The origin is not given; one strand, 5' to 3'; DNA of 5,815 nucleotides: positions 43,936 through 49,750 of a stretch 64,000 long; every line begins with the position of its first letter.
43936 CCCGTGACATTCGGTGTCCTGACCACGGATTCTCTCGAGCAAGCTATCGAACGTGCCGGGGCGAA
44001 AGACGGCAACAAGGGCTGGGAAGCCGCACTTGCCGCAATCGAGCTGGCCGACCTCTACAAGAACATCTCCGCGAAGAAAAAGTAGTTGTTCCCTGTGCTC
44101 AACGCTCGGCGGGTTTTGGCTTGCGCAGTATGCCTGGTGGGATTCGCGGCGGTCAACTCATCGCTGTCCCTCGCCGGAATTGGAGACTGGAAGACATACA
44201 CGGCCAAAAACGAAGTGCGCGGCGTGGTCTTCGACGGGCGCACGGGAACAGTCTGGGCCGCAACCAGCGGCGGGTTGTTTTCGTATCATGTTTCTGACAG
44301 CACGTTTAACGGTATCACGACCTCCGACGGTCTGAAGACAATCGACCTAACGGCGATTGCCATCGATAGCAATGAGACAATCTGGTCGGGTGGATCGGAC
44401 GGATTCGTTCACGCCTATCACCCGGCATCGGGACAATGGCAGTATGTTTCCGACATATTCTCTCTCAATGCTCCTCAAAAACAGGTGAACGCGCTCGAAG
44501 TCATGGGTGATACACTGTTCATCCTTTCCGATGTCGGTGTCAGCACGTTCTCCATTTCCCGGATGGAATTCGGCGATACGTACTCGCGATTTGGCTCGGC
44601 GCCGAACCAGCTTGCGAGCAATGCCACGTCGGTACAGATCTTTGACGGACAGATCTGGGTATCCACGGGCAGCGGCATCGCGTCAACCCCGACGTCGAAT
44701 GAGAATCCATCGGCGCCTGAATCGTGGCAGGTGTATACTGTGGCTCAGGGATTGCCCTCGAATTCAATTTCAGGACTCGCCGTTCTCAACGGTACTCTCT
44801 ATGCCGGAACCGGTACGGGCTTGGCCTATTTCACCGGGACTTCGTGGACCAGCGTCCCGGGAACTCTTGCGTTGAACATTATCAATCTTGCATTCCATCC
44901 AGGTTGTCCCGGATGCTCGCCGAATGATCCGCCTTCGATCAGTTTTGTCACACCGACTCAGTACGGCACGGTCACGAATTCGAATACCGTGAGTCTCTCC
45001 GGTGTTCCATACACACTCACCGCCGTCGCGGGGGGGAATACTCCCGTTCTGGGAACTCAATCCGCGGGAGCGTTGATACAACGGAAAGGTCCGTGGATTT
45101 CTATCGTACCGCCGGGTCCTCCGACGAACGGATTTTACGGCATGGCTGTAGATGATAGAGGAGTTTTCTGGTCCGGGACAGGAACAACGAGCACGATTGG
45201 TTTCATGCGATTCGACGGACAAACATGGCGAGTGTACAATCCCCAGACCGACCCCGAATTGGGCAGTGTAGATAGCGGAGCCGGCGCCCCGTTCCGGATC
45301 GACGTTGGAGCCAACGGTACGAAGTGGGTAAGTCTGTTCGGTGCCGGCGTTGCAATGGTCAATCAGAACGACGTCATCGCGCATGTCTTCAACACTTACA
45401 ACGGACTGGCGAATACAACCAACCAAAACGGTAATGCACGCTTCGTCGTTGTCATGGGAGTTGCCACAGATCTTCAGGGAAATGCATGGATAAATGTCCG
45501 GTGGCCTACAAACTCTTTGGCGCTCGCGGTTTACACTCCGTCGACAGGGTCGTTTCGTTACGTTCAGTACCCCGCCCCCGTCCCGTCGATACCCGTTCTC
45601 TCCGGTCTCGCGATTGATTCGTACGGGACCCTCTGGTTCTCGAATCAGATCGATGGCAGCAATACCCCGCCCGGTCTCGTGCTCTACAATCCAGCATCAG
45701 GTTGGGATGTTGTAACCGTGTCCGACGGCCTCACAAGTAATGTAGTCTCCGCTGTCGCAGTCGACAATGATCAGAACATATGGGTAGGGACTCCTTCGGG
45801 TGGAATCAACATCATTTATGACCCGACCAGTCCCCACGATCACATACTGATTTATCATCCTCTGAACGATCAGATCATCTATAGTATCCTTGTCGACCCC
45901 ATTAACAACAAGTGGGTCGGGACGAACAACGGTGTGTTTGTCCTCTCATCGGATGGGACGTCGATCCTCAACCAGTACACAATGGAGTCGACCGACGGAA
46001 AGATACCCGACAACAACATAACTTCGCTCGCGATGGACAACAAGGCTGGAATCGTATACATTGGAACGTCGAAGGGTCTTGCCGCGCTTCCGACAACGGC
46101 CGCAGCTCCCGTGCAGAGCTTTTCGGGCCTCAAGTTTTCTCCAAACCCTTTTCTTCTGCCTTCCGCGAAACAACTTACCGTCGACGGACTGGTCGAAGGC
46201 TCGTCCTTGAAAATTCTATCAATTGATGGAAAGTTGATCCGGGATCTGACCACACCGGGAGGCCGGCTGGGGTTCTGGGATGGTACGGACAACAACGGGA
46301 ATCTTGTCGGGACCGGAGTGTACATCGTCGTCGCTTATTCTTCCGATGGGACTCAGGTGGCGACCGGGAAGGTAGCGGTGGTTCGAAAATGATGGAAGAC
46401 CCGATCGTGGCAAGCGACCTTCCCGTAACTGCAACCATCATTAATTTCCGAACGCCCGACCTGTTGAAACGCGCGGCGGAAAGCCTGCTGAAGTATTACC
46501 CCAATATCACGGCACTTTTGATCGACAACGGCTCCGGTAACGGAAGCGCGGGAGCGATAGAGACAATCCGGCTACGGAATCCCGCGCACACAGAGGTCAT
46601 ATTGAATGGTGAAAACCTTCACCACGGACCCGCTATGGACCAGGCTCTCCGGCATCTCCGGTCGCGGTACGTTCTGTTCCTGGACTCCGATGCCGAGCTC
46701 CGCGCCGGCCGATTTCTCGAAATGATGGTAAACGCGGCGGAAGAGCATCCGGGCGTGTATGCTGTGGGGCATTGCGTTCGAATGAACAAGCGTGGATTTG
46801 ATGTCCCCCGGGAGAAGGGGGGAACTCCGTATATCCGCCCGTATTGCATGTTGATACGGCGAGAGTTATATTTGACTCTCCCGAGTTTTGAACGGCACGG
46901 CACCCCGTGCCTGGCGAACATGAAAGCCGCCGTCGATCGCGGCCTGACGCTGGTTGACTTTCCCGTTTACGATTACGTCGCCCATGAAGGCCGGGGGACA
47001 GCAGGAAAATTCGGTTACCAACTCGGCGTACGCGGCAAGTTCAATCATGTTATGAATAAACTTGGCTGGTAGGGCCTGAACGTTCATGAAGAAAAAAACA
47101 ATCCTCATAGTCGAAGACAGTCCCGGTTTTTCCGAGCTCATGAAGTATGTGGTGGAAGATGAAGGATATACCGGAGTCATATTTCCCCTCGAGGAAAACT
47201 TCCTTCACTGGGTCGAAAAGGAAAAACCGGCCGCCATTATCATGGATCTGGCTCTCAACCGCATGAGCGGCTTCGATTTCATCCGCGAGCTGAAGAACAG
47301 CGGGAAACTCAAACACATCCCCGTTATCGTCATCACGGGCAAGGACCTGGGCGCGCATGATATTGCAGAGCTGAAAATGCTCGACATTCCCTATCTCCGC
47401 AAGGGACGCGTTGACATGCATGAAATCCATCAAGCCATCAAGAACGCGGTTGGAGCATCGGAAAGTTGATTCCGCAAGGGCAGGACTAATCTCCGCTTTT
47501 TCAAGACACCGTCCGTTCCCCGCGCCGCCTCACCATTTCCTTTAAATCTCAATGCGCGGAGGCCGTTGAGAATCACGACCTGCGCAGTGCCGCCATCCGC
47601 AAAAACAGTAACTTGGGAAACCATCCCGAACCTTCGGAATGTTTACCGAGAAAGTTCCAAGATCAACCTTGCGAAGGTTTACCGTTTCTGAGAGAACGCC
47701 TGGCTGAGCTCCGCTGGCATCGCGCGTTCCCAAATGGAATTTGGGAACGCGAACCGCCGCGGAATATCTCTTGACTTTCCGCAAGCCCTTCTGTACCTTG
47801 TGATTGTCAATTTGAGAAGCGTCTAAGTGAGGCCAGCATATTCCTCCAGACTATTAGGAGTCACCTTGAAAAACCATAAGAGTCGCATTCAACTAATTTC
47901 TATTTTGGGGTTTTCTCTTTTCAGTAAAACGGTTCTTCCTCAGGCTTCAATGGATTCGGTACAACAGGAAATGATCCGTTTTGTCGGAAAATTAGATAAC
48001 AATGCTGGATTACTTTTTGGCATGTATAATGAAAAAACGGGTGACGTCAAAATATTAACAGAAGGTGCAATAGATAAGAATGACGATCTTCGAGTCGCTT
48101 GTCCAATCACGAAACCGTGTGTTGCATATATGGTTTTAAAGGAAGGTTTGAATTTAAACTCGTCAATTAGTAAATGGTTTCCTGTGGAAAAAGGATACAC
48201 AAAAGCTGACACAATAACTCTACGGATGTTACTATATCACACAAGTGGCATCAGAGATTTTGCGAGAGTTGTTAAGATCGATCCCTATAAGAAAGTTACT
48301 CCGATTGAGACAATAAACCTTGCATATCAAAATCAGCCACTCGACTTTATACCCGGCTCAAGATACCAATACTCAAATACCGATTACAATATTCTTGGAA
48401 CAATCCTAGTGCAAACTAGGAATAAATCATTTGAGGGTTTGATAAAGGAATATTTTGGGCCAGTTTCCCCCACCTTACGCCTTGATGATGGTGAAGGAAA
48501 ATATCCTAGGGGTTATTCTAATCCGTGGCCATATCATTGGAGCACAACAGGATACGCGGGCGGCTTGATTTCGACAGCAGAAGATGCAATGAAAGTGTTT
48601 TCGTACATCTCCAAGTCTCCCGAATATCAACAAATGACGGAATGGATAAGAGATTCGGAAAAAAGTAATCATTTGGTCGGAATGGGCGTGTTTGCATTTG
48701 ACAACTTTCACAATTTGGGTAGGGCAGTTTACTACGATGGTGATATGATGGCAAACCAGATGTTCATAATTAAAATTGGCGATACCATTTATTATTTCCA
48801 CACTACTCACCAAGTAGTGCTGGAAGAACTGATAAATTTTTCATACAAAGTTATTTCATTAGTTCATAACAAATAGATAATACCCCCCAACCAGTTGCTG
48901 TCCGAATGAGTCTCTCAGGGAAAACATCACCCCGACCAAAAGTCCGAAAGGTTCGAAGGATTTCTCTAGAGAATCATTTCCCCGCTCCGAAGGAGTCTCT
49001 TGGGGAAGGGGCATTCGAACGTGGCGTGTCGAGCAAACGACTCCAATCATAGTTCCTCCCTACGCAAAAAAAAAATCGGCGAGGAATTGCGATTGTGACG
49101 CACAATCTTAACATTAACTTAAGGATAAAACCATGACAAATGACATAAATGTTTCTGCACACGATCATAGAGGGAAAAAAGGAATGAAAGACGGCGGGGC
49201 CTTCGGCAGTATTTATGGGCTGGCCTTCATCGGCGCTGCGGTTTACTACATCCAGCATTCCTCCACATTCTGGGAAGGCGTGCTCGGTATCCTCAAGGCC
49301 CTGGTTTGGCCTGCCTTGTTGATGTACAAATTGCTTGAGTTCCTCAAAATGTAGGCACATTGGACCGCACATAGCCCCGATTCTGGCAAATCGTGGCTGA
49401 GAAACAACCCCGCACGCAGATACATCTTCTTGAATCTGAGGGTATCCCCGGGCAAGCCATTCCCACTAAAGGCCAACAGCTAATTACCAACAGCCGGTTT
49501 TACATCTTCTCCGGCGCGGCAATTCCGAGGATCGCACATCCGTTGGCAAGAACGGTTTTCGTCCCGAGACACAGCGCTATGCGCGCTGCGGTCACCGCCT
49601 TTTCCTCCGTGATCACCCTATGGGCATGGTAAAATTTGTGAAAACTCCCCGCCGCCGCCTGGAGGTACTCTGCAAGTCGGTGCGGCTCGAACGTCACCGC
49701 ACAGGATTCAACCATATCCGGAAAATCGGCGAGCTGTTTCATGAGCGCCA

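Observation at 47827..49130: Horizontally acquired-looking beta-lactamase-family gene with a non-canonical nucleophile motif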

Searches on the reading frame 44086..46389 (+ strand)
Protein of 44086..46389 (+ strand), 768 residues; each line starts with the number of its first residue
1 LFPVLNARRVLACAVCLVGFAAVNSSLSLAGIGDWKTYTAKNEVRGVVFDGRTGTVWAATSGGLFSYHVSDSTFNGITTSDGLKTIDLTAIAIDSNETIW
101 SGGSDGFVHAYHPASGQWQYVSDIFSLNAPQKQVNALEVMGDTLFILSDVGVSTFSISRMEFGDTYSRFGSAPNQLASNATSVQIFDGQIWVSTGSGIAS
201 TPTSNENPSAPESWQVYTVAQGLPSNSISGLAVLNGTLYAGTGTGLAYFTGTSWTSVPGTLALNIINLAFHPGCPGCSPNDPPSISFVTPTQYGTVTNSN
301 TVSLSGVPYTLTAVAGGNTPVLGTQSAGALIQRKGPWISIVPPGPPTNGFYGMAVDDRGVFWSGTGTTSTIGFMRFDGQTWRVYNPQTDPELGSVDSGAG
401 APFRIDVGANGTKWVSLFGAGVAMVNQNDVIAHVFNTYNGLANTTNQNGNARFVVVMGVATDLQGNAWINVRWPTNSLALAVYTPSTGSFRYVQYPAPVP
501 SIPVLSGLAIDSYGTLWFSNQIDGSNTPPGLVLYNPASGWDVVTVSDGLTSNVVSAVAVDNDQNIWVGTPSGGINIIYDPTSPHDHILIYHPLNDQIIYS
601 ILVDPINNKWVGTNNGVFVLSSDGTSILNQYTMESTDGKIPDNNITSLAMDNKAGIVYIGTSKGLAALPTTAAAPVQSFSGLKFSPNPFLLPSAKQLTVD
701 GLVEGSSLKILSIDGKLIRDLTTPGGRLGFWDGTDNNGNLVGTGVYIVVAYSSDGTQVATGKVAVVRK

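Call 75: search_protein_families(library=pfam, proteins=[window:44086-46389:+], max_evalue=0.01)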
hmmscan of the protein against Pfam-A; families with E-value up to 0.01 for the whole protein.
window:44086-46389:+ (768 aa): 3 families
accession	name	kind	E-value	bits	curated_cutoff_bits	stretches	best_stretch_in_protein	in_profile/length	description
PF07494.17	Reg_prop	-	4.6e-15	54.2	20.4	1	548-569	1-22/24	Two component regulator propeller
PF21544.3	PorZ_N_b_propeller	-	1e-05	26.3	27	1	56-214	1-153/154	TSS9, PorZ, N-terminal beta-propeller domain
PF13860.13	FlgD_ig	-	0.0015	18.9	27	1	699-754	18-77/79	FlgD Ig-like domain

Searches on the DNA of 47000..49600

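Call 10: search_rna_families(source=window, start=47000, end=49600, threshold=evalue, max_evalue=1)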
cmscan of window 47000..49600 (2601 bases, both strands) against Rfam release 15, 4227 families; matches with E-value up to 1: 0.
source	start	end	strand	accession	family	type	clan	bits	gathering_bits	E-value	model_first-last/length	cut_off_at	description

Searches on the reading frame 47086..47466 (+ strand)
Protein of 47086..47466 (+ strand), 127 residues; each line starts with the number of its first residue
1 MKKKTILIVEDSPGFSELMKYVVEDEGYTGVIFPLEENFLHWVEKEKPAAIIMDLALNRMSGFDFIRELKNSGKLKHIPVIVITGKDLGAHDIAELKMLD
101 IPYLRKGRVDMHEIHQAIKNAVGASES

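Call 75: search_protein_families(library=pfam, proteins=[L087:11611-12444:+, window:47086-47466:+], max_evalue=0.01)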
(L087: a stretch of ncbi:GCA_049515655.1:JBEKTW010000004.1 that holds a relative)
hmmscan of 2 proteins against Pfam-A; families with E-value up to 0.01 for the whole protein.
L087:11611-12444:+ (278 aa): 0 families

window:47086-47466:+ (127 aa): 1 family
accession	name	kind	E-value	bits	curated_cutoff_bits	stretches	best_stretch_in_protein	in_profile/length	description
PF00072.30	Response_reg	-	8.4e-16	58.6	30.2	1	6-118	1-110/111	Response regulator receiver domain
